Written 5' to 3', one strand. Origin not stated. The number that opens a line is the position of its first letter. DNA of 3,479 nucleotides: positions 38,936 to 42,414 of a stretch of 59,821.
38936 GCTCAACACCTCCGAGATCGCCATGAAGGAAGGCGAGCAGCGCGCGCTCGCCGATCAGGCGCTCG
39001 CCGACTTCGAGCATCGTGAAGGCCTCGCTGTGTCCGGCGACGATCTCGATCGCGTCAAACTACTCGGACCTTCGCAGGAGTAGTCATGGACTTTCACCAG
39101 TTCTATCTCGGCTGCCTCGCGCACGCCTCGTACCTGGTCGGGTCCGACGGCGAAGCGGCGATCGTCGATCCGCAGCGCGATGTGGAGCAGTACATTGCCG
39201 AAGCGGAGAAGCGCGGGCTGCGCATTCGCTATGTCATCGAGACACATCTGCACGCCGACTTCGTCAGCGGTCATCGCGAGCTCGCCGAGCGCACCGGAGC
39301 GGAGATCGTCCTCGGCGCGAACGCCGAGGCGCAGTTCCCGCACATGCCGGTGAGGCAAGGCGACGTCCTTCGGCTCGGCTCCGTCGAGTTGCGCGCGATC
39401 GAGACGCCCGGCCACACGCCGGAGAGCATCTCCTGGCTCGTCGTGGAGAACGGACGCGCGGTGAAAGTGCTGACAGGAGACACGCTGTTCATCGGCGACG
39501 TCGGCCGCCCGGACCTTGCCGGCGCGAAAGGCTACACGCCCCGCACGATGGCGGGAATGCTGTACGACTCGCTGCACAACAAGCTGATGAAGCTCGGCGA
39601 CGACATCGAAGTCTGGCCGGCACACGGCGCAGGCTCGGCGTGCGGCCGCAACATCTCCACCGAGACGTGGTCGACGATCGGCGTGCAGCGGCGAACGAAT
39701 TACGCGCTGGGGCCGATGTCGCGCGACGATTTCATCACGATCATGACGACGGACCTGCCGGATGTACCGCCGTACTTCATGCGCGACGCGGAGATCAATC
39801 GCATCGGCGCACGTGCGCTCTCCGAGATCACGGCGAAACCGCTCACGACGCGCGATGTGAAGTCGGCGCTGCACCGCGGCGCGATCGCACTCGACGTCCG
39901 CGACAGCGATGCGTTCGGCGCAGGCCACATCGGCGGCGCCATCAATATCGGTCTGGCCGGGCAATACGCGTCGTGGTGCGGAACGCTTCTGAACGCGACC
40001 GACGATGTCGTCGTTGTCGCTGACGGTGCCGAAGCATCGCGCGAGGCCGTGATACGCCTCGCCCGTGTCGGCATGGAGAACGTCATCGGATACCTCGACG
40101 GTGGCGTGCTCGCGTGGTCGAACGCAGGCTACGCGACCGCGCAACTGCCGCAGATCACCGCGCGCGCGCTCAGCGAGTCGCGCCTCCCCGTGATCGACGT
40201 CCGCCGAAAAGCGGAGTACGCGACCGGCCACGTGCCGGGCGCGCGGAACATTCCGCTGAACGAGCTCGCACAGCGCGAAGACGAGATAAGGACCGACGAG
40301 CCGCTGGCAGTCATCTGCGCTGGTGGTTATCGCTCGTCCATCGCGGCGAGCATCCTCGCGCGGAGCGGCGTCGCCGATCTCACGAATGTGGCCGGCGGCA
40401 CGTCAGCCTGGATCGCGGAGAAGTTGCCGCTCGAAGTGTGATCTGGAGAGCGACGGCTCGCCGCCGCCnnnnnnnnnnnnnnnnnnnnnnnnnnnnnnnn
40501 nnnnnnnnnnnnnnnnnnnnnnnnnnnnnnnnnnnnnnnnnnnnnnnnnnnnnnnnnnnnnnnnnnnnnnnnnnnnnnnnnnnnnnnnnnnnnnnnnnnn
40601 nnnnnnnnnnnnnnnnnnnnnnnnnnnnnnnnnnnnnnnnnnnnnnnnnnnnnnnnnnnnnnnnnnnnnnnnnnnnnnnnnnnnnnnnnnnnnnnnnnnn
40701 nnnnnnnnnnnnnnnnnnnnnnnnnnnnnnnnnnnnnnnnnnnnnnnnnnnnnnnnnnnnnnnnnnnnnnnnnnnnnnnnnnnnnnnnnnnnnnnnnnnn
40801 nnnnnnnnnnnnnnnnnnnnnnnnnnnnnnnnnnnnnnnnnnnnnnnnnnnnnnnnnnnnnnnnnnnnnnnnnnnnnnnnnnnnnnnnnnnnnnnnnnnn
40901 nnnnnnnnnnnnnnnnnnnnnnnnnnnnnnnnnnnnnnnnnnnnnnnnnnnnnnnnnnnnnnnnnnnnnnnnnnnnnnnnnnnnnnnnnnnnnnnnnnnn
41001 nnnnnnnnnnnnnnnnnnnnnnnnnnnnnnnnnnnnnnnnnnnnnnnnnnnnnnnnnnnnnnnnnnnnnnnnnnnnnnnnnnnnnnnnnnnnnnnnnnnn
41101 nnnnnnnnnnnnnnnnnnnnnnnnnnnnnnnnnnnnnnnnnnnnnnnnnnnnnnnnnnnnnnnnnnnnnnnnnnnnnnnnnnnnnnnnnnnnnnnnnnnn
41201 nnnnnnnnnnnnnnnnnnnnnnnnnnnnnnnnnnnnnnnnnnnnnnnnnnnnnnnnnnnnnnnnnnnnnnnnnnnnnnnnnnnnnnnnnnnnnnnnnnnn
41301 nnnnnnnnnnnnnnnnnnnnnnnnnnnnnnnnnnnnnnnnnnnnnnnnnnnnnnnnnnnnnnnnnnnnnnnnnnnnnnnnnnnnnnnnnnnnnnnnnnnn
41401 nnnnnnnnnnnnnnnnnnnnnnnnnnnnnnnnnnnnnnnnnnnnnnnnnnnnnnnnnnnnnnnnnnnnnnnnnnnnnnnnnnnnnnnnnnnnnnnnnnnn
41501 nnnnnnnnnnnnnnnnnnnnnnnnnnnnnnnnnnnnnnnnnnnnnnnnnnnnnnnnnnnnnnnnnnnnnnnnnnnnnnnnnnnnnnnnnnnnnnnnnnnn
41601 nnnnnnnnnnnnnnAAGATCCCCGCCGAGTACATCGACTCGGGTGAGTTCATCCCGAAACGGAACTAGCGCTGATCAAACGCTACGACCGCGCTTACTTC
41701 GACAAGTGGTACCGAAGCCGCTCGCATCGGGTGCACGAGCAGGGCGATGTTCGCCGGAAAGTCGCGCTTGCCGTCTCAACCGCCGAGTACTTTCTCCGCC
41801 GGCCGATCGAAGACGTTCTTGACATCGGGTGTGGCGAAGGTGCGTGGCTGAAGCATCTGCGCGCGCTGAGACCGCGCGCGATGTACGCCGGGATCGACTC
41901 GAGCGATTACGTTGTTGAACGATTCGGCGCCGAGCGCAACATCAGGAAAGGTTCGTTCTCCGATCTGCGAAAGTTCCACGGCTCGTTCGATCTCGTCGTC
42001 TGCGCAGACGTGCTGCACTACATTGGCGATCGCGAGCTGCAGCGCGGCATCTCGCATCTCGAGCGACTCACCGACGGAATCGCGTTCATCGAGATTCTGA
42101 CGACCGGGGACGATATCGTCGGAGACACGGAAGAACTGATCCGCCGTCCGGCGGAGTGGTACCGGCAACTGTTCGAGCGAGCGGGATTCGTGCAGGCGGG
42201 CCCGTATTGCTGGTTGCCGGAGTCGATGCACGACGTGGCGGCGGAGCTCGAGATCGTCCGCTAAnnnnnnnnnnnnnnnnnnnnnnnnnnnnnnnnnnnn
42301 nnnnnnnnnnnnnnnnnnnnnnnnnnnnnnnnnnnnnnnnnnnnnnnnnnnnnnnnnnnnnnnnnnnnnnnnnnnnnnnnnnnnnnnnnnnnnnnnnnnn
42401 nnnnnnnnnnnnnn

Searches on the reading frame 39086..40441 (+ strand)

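Call 38: search_protein_families(library=pfam, proteins=[window:39086-40441:+], max_evalue=0.001)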
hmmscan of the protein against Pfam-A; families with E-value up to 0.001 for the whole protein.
window:39086-40441:+ (451 aa): 2 families
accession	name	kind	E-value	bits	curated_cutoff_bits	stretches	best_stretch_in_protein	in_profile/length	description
PF00581.25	Rhodanese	-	3.7e-31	108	22.2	2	360-444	7-101/102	Rhodanese-like domain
PF00753.33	Lactamase_B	-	4.2e-16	59.9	22.7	1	9-175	2-192/196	Metallo-beta-lactamase superfamily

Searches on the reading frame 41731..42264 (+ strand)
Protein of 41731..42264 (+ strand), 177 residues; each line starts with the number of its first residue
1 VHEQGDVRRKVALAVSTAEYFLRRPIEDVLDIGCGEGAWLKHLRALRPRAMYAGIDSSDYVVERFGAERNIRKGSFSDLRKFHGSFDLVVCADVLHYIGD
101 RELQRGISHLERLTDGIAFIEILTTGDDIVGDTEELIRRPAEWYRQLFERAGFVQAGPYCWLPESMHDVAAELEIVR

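Call 38: search_protein_families(library=pfam, proteins=[window:41731-42264:+], max_evalue=0.001)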
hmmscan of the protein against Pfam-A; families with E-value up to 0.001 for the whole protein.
window:41731-42264:+ (177 aa): 5 families
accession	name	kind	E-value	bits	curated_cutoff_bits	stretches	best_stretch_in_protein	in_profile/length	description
PF13489.12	Methyltransf_23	-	5.6e-13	49.4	27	1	23-150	20-138/164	Methyltransferase domain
PF08242.18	Methyltransf_12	-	2e-12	48.1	30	1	30-113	1-91/98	Methyltransferase domain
PF13649.12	Methyltransf_25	-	3e-12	47.5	27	1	29-113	1-92/97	Methyltransferase domain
PF08241.18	Methyltransf_11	-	1.7e-10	41.8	21.2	1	30-112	1-85/95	Methyltransferase domain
PF13847.12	Methyltransf_31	-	5e-08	33.2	27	1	28-101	6-90/145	Methyltransferase domain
